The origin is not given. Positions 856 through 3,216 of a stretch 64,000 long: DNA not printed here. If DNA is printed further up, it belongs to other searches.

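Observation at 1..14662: Nine-gene co-directional envelope-glycan locus dominated by six large GT-C-like membrane proteins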

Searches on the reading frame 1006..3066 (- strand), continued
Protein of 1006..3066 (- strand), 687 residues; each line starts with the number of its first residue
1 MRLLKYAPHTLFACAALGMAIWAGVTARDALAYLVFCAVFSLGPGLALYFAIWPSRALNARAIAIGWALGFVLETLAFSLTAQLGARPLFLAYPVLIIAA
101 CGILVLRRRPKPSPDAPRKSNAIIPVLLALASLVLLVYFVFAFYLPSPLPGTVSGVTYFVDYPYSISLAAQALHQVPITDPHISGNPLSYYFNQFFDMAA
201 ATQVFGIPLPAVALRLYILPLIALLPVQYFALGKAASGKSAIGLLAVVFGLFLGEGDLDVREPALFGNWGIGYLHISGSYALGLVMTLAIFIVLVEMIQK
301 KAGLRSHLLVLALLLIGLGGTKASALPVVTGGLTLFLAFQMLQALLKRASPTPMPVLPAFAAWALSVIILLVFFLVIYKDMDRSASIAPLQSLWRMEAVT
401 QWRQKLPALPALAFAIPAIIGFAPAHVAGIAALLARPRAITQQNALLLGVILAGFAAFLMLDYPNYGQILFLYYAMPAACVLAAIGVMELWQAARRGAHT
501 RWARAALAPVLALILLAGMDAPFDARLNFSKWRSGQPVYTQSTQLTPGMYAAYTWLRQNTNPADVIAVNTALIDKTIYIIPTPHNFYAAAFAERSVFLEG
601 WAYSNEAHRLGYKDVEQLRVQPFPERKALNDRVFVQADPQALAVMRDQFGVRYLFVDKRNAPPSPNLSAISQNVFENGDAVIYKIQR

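Call 67: search_protein_families(library=ncbifam, proteins=[L001:13529-14446:-, L001:14506-15447:-, L001:15488-16240:-], max_evalue=0.00001)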
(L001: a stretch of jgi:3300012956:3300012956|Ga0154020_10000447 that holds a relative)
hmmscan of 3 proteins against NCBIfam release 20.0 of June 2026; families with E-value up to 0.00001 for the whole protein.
L001:13529-14446:- (306 aa): 24 families
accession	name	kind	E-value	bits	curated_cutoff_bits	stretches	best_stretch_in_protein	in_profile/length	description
TIGR01179.1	galE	equivalog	1.2e-43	149.2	262.3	1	4-302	1-324/332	UDP-glucose 4-epimerase GalE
TIGR01181.1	dTDP_gluc_dehyt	equivalog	2.2e-35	122.3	365.1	1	4-303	1-311/321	dTDP-glucose 4,6-dehydratase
TIGR04180.1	EDH_00030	hypoth_equivalog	2.4e-30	105.7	475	1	5-290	1-296/297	NAD-dependent 4,6-dehydratase LegB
NF007956.0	PRK10675.1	subfamily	5.9e-26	91.4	394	2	3-153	1-162/338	UDP-glucose 4-epimerase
NF047922.1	GDPFucSynFcl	equivalog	1.7e-24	86.8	500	1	3-302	3-300/308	GDP-L-fucose synthase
TIGR02197.1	heptose_epim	equivalog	1.3e-22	80.4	274.6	1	5-303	1-313/316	ADP-glyceromanno-heptose 6-epimerase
NF007490.0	PRK10084.1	subfamily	4.8e-20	71.9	649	1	126-303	153-334/361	dTDP-glucose 4,6-dehydratase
NF042422.1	oxyalk_red_OleD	equivalog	3.1e-19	69.5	580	1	3-253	1-249/329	2-alkyl-3-oxoalkanoate reductase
NF007582.0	PRK10217.1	equivalog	3e-18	66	698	1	107-302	125-330/355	dTDP-glucose 4,6-dehydratase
TIGR03466.1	HpnA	hypoth_equivalog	3.4e-17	62.3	367.65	1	4-199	2-197/327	hopanoid-associated sugar epimerase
NF008360.0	PRK11150.1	equivalog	8.8e-14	51.4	452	1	5-252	2-252/310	ADP-glyceromanno-heptose 6-epimerase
NF042423.1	oxyalk_red_Shew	equivalog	1.3e-12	47.4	580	1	4-254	10-257/331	2-alkyl-3-oxoalkanoate reductase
NF011728.1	PRK15181.1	equivalog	1.7e-11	43.7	760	1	101-302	125-336/348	Vi polysaccharide biosynthesis UDP-N-acetylglucosaminuronic acid C-4 epimerase TviC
NF043036.1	ErythonDh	equivalog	1.9e-11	43.7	325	1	3-151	1-160/321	D-erythronate dehydrogenase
TIGR01746.1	Thioester-redct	subfamily_domain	2e-10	40.5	213.35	1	90-259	110-285/371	thioester reductase domain-containing protein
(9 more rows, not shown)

L001:14506-15447:- (314 aa): 208 families (the best 25 are shown)
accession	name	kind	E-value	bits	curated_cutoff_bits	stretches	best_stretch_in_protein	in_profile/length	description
NF040690.1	mycolate_SDR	equivalog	6.8e-55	186.3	380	1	50-303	7-256/265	mycolate reductase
NF004825.0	PRK06181.1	equivalog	4.9e-43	147.3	215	1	51-286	6-242/268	SDR family oxidoreductase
NF005672.0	PRK07454.1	equivalog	1.3e-37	129.3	234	1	51-236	6-191/241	SDR family oxidoreductase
NF006565.0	PRK09072.1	equivalog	8.9e-37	127.1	238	1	52-289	6-235/265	SDR family oxidoreductase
NF005806.0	PRK07666.1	equivalog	2.7e-35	121.8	286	1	51-246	7-202/239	3-ketoacyl-ACP reductase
TIGR01963.1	PHB_DH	subfamily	5.1e-32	111.1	307.05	1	52-236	2-186/255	3-hydroxybutyrate dehydrogenase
NF006099.0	PRK08251.1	equivalog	1.5e-31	109.5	253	1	50-239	3-195/250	SDR family oxidoreductase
NF005437.0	PRK07024.1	equivalog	1.9e-31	109.4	266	1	52-237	5-190/259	SDR family oxidoreductase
NF005559.1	PRK07231.1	subfamily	2e-31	109.4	215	1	51-238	4-191/249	glucose 1-dehydrogenase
NF052558.1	MBtsdlDhBudC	equivalog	3.3e-31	108.7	270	1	51-239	3-188/250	meso-2,3-butanediol dehydrogenase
TIGR01830.1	3oxo_ACP_reduc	equivalog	4.9e-30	105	297.75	1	54-237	1-185/239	3-oxoacyl-[acyl-carrier-protein] reductase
NF005372.1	PRK06914.1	subfamily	1.5e-29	103.1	320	1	51-240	2-192/279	SDR family oxidoreductase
NF005878.0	PRK07825.1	subfamily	2.1e-29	102.7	287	1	52-238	10-192/278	short chain dehydrogenase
NF005854.0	PRK07775.1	equivalog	2.6e-29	102.4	260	1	50-237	9-196/274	SDR family oxidoreductase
NF005067.0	PRK06484.1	equivalog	4.2e-29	101.5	713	2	108-237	62-195/524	short chain dehydrogenase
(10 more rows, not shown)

L001:15488-16240:- (251 aa): 188 families (the best 25 are shown)
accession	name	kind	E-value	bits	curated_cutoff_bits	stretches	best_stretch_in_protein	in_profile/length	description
TIGR02211.1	LolD_lipo_ex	equivalog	7.7e-68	228.3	307.75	1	28-247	1-220/221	lipoprotein-releasing ABC transporter ATP-binding protein LolD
TIGR02673.1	FtsE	equivalog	1.6e-62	211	264.85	1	28-240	1-208/214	cell division ATP-binding protein FtsE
NF007826.0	PRK10535.1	equivalog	7.3e-58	196.3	966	1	26-249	2-224/648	macrolide ABC transporter ATP-binding protein/permease MacB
NF008639.0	PRK11629.1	equivalog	3.3e-57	193.6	360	1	25-248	3-226/234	lipoprotein-releasing ABC transporter ATP-binding protein LolD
NF038007.1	ABC_ATP_DarD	equivalog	9.7e-56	188.7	375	1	29-245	2-217/218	darobactin export ABC transporter ATP-binding protein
NF007879.0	PRK10584.1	equivalog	2.2e-55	187.9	336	1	27-248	5-226/228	putative ABC transporter ATP-binding protein YbbA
TIGR03608.1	L_ocin_972_ABC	subfamily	8.9e-54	182.1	254.85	1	32-239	2-204/206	putative bacteriocin export ABC transporter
TIGR02982.1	heterocyst_DevA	subfamily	1.6e-48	165.2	295.8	1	29-246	2-219/220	ABC exporter ATP-binding subunit, DevA family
TIGR01186.1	proV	subfamily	1.6e-47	162.4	326.6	1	43-247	4-209/363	betaine/proline/choline family ABC transporter ATP-binding protein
TIGR02315.1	ABC_phnC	equivalog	6.7e-47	159.9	266.1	1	28-248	1-226/243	phosphonate ABC transporter ATP-binding protein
NF040933.2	ABC_arch_GlcV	equivalog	5.5e-46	157.1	450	1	29-246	3-220/357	glucose ABC transporter ATP-binding protein GlcV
TIGR02314.1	ABC_MetN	equivalog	1.7e-45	155.5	499.7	1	28-248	1-221/343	methionine ABC transporter ATP-binding protein MetN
NF007027.0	PRK09493.1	equivalog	1.8e-45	155.2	379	1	28-249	1-217/240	glutamine ABC transporter ATP-binding protein GlnQ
TIGR03265.1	PhnT2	equivalog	7.7e-45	153.6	457.7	1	29-246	5-213/353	putative 2-aminoethylphosphonate ABC transporter ATP-binding protein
TIGR04521.1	ECF_ATPase_2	equivalog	2.9e-44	151.2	330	1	29-248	1-225/279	energy-coupling factor transporter ATPase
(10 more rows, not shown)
